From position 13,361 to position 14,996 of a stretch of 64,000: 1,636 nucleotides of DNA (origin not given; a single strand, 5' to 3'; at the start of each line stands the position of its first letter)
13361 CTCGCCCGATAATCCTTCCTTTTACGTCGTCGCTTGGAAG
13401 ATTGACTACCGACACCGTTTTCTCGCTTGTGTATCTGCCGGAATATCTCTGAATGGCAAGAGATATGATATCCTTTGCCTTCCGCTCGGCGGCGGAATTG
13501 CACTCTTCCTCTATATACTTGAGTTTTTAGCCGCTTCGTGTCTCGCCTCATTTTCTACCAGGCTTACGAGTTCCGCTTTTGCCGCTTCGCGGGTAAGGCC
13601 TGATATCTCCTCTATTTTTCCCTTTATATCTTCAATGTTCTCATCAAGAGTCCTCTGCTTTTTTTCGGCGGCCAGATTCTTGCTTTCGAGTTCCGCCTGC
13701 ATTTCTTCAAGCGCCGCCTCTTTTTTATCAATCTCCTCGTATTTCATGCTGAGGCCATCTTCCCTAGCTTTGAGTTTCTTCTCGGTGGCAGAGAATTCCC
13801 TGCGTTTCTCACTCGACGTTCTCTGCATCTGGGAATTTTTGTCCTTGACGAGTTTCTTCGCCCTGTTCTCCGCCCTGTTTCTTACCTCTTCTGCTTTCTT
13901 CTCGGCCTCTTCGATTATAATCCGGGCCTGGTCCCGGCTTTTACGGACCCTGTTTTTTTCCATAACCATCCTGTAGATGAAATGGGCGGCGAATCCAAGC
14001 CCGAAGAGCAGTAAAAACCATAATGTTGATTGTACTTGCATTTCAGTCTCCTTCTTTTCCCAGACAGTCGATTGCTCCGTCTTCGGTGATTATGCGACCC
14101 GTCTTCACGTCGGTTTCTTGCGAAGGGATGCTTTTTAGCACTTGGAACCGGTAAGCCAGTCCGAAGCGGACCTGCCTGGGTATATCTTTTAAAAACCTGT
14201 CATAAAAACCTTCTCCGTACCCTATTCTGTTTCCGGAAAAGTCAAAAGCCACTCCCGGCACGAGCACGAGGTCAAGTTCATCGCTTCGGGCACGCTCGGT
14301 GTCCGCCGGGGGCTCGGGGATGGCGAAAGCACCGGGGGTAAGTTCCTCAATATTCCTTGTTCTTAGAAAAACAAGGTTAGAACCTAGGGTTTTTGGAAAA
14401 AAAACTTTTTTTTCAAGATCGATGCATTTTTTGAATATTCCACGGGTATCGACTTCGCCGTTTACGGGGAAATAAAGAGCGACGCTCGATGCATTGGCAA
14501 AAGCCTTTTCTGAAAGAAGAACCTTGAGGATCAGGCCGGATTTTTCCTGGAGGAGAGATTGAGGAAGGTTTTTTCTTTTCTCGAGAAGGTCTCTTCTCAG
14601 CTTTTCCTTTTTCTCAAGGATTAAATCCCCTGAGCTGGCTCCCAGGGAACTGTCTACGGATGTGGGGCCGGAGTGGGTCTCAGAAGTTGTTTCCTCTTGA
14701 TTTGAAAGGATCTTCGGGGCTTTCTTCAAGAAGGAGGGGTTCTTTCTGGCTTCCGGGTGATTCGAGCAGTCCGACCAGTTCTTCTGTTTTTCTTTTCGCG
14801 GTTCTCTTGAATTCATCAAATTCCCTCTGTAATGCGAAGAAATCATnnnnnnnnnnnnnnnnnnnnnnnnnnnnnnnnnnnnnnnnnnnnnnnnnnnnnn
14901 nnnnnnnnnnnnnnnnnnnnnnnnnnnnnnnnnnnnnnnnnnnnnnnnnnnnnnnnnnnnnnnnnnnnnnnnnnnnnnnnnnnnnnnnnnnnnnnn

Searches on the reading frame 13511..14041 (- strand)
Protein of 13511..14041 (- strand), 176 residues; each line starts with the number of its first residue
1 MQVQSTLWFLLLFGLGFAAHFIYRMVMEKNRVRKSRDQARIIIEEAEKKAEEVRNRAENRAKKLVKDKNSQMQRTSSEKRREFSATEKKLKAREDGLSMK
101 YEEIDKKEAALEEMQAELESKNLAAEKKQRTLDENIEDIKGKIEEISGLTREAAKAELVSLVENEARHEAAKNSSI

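Call 55: search_protein_families(library=ncbifam, proteins=[window:13511-14041:-], max_evalue=0.001)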
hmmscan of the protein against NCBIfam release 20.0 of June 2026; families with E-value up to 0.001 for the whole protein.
window:13511-14041:- (176 aa): 3 families
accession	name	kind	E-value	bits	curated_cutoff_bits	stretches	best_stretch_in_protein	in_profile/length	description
TIGR03319.1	RNase_Y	equivalog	7.6e-22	77.5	454.35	1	8-172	3-167/514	ribonuclease Y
NF009345.0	PRK12705.1-2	equivalog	1.2e-11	43.8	904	1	16-171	13-161/509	hypothetical protein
NF009344.0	PRK12705.1-1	equivalog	2.2e-05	23.3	831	1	28-172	82-225/572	hypothetical protein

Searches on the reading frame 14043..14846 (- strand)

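Call 55: search_protein_families(library=ncbifam, proteins=[window:14043-14846:-], max_evalue=0.001)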
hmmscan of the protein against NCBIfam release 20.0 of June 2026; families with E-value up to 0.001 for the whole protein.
window:14043-14846:- (267 aa): 2 families
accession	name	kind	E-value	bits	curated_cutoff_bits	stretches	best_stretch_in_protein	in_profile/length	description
TIGR02727.1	MTHFS_bact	equivalog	1.5e-46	158.6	84.9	1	80-255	1-182/182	5-formyltetrahydrofolate cyclo-ligase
NF007661.0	PRK10333.1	equivalog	2.3e-16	60.1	343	1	80-254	11-191/198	5-formyltetrahydrofolate cyclo-ligase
